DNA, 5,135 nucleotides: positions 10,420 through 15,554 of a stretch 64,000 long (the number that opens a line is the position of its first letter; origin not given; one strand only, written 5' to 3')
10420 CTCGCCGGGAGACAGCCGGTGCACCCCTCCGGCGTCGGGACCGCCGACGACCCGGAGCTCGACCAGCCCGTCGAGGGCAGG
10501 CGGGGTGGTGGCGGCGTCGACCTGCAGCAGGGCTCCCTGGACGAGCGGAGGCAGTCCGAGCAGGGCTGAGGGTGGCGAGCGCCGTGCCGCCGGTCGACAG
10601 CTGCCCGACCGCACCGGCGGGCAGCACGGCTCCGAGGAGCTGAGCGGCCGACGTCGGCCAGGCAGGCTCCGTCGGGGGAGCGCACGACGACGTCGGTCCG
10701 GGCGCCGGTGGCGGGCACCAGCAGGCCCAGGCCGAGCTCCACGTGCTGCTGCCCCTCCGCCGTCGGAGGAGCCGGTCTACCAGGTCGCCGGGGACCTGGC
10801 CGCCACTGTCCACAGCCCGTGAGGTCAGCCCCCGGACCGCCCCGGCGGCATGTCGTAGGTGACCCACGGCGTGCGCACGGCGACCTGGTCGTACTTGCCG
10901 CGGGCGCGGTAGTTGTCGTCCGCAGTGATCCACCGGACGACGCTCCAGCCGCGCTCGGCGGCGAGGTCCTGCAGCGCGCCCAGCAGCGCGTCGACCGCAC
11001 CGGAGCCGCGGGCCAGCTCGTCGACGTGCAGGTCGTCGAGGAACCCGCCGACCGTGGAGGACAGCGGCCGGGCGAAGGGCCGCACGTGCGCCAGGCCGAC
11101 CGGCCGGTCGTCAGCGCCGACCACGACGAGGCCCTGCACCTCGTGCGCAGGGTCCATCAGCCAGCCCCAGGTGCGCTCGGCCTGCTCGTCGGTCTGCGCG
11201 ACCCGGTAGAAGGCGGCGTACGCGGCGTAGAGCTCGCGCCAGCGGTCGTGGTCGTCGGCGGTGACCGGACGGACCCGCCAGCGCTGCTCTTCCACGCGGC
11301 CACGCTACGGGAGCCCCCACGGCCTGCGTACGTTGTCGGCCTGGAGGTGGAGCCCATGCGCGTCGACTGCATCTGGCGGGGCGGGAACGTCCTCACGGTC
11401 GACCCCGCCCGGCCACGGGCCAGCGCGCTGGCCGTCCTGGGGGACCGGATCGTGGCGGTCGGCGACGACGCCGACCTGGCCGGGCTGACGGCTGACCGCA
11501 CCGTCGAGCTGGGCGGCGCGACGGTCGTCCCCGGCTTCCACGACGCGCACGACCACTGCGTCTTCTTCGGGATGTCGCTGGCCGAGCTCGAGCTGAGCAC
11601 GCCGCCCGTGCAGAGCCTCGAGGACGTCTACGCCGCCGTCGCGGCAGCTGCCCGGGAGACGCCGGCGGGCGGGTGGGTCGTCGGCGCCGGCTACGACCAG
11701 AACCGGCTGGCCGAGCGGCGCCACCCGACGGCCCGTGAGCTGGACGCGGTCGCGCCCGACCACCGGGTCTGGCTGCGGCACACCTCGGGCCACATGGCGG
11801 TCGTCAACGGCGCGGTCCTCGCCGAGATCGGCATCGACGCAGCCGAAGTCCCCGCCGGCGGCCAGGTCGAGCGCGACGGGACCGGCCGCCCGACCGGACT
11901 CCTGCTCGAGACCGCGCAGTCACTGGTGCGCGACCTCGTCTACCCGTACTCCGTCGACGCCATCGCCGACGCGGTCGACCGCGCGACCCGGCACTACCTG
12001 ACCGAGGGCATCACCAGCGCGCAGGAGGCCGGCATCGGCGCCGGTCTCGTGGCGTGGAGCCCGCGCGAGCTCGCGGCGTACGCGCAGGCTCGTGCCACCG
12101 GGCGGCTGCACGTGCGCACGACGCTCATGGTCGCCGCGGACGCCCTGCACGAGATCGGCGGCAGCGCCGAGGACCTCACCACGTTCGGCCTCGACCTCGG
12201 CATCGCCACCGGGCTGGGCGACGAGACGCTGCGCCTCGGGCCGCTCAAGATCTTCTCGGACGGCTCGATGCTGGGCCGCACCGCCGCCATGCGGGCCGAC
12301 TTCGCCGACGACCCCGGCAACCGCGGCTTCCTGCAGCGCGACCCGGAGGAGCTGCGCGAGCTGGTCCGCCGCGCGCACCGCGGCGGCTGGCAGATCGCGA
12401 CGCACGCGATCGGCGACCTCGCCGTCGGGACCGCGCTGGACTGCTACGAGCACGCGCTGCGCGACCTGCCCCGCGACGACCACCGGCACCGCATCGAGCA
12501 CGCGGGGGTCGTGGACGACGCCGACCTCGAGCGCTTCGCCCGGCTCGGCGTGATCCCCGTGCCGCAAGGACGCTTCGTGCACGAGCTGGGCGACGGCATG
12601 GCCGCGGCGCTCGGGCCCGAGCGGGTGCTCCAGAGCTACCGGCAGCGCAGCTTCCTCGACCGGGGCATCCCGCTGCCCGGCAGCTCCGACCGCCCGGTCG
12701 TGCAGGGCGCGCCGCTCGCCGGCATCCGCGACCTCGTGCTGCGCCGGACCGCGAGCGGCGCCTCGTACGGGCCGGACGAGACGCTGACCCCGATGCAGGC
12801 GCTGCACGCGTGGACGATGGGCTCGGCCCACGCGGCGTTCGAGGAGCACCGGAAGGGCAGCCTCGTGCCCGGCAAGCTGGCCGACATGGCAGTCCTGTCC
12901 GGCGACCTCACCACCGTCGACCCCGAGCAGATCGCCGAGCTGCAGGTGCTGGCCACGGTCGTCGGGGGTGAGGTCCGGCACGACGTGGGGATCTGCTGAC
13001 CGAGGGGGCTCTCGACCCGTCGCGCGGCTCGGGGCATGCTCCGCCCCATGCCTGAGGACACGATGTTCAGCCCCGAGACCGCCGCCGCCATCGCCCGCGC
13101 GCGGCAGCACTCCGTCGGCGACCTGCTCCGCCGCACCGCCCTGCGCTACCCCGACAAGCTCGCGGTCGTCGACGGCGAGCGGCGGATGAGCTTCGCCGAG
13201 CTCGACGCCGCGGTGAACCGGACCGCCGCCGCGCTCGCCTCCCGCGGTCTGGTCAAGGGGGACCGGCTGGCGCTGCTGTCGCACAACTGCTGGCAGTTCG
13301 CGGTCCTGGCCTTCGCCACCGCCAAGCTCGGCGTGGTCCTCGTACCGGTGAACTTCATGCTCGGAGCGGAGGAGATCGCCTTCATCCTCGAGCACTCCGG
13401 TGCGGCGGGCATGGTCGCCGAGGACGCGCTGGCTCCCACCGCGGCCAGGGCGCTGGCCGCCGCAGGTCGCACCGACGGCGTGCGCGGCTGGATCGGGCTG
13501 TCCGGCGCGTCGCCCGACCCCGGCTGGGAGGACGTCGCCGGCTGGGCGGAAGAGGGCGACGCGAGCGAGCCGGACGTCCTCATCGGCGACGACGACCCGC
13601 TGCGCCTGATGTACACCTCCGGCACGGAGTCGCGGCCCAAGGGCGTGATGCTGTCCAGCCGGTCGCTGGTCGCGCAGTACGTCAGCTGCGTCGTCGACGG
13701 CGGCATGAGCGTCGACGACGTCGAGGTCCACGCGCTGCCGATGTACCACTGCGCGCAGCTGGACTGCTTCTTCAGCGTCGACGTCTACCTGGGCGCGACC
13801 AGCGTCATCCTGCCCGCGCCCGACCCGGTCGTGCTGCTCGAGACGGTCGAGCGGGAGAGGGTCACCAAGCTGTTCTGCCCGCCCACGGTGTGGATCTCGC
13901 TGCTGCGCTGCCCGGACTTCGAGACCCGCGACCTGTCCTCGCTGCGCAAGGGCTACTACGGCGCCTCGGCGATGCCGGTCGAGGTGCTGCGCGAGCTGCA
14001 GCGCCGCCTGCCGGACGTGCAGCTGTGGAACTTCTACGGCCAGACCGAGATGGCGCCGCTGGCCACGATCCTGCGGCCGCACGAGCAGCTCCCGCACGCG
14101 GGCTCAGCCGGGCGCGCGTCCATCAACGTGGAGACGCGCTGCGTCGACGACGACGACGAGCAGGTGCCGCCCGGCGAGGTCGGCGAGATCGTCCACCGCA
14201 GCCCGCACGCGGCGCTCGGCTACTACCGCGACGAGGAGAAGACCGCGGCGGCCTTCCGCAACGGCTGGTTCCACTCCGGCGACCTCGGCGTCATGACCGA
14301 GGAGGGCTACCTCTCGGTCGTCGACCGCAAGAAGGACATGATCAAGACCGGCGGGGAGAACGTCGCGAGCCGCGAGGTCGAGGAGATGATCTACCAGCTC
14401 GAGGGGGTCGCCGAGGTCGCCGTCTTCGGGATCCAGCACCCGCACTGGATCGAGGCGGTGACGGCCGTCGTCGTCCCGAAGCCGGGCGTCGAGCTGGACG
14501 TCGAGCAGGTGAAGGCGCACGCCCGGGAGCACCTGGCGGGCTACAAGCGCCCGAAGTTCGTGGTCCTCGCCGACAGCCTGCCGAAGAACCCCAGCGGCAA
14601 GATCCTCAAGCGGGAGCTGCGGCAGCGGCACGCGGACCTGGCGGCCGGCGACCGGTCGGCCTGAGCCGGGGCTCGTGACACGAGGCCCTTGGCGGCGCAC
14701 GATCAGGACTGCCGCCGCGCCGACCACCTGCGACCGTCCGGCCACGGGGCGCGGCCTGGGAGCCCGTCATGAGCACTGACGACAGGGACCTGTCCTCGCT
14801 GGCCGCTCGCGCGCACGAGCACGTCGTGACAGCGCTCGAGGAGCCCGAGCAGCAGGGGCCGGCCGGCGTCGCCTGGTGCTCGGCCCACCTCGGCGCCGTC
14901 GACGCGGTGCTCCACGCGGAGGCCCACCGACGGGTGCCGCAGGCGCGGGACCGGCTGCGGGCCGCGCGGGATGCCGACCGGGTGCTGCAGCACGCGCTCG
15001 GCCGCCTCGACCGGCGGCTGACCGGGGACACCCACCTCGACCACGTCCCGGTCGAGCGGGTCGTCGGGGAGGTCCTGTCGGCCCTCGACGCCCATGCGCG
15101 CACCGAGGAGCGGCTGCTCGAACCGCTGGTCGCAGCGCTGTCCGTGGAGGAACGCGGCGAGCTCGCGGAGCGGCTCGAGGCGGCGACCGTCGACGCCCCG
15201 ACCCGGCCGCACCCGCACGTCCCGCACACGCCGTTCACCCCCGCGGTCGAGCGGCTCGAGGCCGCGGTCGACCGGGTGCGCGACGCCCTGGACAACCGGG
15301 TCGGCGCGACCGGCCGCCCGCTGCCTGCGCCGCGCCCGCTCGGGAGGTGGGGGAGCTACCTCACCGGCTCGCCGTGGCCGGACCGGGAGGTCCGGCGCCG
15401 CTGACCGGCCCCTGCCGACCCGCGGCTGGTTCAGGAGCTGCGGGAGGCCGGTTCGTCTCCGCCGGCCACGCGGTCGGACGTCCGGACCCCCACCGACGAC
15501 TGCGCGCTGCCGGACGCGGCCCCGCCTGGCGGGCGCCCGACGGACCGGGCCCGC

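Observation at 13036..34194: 21-kb catabolic island with five MmgE/PrpD paralogues, a TcuA-like flavoprotein and a TctCBA transporter under three regulators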

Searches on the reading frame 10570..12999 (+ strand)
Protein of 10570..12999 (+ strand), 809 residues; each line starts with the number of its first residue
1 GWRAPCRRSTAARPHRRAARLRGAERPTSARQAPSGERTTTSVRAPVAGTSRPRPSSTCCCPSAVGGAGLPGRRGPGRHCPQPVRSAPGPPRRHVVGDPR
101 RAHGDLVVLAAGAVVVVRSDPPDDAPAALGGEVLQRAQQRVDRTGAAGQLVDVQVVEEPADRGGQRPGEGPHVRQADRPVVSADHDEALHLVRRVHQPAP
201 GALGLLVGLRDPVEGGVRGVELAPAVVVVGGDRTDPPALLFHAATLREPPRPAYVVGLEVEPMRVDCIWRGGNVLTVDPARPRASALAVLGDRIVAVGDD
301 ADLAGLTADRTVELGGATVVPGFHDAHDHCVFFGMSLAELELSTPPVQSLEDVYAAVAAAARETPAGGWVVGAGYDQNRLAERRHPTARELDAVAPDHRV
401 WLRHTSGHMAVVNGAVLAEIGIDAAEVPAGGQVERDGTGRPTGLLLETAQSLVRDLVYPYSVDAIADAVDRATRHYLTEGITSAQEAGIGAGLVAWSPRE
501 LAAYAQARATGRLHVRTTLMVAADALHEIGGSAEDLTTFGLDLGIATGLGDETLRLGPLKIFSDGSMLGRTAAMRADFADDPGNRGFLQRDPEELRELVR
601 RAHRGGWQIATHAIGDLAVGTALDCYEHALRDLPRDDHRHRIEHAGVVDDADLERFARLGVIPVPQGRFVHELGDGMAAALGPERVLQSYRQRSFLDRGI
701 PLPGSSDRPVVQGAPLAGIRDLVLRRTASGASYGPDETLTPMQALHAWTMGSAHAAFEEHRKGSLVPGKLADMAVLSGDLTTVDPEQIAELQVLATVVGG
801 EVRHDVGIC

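Call 9: search_protein_families(library=pfam, proteins=[window:10570-12999:+], max_evalue=0.01)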
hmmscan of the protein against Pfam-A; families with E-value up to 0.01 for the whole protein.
window:10570-12999:+ (809 aa): 2 families
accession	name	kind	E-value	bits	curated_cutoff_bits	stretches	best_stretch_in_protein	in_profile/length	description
PF07969.17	Amidohydro_3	-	2.2e-99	334.5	29.7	1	311-802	2-470/472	Amidohydrolase family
PF01979.26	Amidohydro_1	-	1.1e-08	35.2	25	1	589-801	131-343/345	Amidohydrolase family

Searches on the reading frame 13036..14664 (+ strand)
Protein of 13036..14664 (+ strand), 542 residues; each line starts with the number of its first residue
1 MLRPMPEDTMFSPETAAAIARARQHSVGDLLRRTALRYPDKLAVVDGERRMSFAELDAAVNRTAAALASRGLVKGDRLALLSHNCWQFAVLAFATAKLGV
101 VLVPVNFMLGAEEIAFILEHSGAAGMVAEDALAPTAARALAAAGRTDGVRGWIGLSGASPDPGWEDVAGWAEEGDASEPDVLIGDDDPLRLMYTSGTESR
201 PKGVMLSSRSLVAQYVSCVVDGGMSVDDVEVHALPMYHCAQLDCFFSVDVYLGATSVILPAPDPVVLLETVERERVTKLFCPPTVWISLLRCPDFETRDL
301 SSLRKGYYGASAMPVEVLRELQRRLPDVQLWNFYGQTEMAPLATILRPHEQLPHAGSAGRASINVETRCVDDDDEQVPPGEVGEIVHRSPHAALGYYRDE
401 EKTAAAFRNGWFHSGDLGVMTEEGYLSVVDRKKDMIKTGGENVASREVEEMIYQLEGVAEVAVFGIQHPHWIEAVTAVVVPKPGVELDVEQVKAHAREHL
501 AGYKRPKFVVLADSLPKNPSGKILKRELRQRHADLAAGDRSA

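Call 6: search_protein_families(library=pfam, proteins=[window:13036-14664:+], max_evalue=0.01)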
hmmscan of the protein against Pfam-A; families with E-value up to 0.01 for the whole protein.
window:13036-14664:+ (542 aa): 2 families
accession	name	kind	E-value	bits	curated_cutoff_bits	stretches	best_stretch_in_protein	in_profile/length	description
PF00501.34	AMP-binding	-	1.2e-87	294.7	29.9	1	32-397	2-384/384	AMP-binding enzyme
PF13193.12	AMP-binding_C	-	3.5e-20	73.1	24.5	1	447-522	1-76/76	AMP-binding enzyme C-terminal domain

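Call 33: search_protein_families(library=ncbifam, proteins=[window:13036-14664:+], max_evalue=0.00001)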
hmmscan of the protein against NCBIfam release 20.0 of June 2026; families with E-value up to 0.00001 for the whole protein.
window:13036-14664:+ (542 aa): 105 families (the best 25 are shown)
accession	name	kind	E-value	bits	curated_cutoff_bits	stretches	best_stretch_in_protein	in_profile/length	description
NF006182.0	PRK08316.1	subfamily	6.1e-239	793.8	663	1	18-535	4-520/523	fatty acyl-CoA synthetase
NF004837.0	PRK06187.1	subfamily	9e-145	482.9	476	1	22-534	5-524/531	long-chain-fatty-acid--CoA ligase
NF004797.0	PRK06145.1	equivalog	1.1e-108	363.8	850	1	34-531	11-494/499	acyl-CoA synthetase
NF005857.1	PRK07786.1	exception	8.2e-105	351.2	733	1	21-532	5-512/513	fatty-acid--CoA ligase FadD5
NF009233.0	PRK12583.1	subfamily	1.2e-97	327.6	832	2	183-533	198-551/558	fatty acid CoA ligase family protein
NF005801.1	PRK07656.1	equivalog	1.4e-97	327.5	657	1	26-529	2-500/500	FadD3 family acyl-CoA ligase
NF005307.0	PRK06839.1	equivalog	1.1e-96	324.5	748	1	33-531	10-492/496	o-succinylbenzoate--CoA ligase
NF005676.0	PRK07470.1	equivalog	4.2e-95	319.4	774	1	13-531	8-528/544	acyl-CoA synthetase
NF006181.0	PRK08314.1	subfamily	1.1e-92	311.1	705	1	11-533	10-555/563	long-chain-fatty-acid--CoA ligase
NF009071.0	PRK12406.1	subfamily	3.7e-90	302.8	701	1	43-534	5-504/510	acyl-CoA synthetase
NF004114.0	PRK05605.1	equivalog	4.4e-86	289.4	766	2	182-531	217-568/575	long-chain-fatty-acid--CoA ligase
NF004808.0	PRK06155.1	equivalog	1.2e-84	284.5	722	1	20-540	16-530/542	ATP-dependent acyl-CoA ligase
NF005702.0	PRK07514.1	subfamily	1.4e-84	284.3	558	1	43-535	21-503/506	malonyl-CoA synthase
TIGR03098.1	ligase_PEP_1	hypoth_equivalog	2.1e-83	280.6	592.35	1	27-530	2-516/517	acyl-CoA ligase (AMP-forming), exosortase A system-associated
NF006020.0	PRK08162.1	subfamily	1.2e-82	278.1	677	1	29-535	23-541/545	acyl-CoA synthetase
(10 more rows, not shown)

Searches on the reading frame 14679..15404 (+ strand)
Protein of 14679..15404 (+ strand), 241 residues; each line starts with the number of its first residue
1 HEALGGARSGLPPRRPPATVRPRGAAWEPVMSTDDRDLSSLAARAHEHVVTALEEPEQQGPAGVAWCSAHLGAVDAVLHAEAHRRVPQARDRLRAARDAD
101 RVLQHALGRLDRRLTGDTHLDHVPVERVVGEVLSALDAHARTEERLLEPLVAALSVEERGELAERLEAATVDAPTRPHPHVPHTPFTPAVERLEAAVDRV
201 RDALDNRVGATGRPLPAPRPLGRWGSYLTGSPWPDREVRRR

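Call 6: search_protein_families(library=pfam, proteins=[window:14679-15404:+], max_evalue=0.01)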
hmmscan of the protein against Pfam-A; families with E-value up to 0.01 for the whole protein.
window:14679-15404:+ (241 aa): 0 families

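Call 53: search_protein_families(library=pfam, proteins=[window:14769-15404:+], max_evalue=0.01)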
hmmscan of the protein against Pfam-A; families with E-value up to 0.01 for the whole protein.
window:14769-15404:+ (211 aa): 0 families
